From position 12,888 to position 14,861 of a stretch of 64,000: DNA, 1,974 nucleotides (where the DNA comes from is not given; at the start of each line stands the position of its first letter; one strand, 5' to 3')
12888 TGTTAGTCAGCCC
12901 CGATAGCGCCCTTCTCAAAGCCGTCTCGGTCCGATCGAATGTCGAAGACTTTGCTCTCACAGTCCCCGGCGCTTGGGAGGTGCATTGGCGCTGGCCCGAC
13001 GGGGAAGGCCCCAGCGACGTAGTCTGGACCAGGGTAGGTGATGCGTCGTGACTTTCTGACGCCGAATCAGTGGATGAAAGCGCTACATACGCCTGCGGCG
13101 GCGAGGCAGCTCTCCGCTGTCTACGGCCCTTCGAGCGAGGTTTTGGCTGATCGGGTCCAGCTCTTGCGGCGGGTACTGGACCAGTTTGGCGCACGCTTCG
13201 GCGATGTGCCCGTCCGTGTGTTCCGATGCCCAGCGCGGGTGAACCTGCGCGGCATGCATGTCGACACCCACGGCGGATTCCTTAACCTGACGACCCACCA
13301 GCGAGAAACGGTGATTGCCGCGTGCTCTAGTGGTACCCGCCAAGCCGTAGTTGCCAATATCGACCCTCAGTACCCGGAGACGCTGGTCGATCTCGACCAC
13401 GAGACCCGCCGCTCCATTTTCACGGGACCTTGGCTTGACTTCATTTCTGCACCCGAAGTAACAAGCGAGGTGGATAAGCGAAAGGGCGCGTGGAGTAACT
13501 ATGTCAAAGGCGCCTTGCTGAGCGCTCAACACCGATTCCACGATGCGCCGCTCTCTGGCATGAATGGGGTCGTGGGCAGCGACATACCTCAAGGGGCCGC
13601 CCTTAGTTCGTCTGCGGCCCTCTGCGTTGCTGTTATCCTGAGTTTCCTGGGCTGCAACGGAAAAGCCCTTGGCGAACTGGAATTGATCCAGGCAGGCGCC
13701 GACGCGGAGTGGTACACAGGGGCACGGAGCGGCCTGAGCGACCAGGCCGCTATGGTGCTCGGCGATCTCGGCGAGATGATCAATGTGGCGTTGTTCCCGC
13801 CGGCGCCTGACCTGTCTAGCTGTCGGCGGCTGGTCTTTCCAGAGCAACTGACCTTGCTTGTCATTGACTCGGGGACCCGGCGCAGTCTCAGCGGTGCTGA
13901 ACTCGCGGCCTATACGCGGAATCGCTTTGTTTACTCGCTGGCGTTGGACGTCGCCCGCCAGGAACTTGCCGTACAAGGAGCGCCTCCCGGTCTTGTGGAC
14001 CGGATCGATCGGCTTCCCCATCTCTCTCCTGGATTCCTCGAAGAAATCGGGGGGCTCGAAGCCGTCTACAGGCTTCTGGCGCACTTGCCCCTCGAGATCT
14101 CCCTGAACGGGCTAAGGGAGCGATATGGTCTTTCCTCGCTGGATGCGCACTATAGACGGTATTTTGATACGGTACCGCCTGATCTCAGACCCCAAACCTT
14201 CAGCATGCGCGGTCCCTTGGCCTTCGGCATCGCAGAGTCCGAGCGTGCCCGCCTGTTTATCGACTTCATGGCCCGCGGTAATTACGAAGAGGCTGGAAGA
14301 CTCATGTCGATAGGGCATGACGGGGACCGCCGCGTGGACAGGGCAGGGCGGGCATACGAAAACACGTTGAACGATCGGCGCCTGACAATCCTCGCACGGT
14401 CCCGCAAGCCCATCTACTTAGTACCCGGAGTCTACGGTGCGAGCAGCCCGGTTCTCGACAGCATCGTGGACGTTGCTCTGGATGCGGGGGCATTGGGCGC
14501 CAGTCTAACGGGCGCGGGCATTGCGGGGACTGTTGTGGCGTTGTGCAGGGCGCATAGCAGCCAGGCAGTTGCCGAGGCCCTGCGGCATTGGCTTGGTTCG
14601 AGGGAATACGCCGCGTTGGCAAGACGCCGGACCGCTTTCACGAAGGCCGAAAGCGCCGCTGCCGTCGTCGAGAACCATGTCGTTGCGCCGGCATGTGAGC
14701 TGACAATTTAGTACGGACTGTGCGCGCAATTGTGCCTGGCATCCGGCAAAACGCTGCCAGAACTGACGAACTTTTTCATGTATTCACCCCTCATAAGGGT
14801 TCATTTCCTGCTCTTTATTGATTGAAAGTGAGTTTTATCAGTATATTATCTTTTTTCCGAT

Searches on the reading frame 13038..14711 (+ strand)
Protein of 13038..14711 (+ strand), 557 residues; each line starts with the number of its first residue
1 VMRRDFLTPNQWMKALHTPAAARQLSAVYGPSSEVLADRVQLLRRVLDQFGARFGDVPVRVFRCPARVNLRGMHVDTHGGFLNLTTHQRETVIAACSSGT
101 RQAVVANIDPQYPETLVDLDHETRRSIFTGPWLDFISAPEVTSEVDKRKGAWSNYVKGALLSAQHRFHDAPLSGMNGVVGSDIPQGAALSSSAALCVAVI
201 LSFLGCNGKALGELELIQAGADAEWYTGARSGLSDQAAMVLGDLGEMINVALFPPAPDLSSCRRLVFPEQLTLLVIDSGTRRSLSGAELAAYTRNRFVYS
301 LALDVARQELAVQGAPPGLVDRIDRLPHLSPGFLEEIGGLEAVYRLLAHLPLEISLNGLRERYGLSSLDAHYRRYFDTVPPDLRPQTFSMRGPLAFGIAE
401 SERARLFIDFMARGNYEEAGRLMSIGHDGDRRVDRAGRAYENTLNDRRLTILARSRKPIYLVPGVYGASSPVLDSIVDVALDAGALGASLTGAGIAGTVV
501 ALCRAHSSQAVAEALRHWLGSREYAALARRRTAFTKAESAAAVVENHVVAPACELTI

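Call 62: search_protein_families(library=pfam, proteins=[window:13038-14711:+], max_evalue=0.00001)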
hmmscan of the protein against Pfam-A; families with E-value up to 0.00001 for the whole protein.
window:13038-14711:+ (557 aa): 3 families
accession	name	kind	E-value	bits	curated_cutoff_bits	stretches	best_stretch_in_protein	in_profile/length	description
PF00288.32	GHMP_kinases_N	-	2.6e-12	47.2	22.3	1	154-242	1-86/87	GHMP kinases N terminal domain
PF08544.19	GHMP_kinases_C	-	2.2e-09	38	21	1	461-516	25-80/85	GHMP kinases C terminal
PF10509.15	GalKase_gal_bdg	-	2.8e-08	33.6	23.1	1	49-95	2-47/49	Galactokinase galactose-binding signature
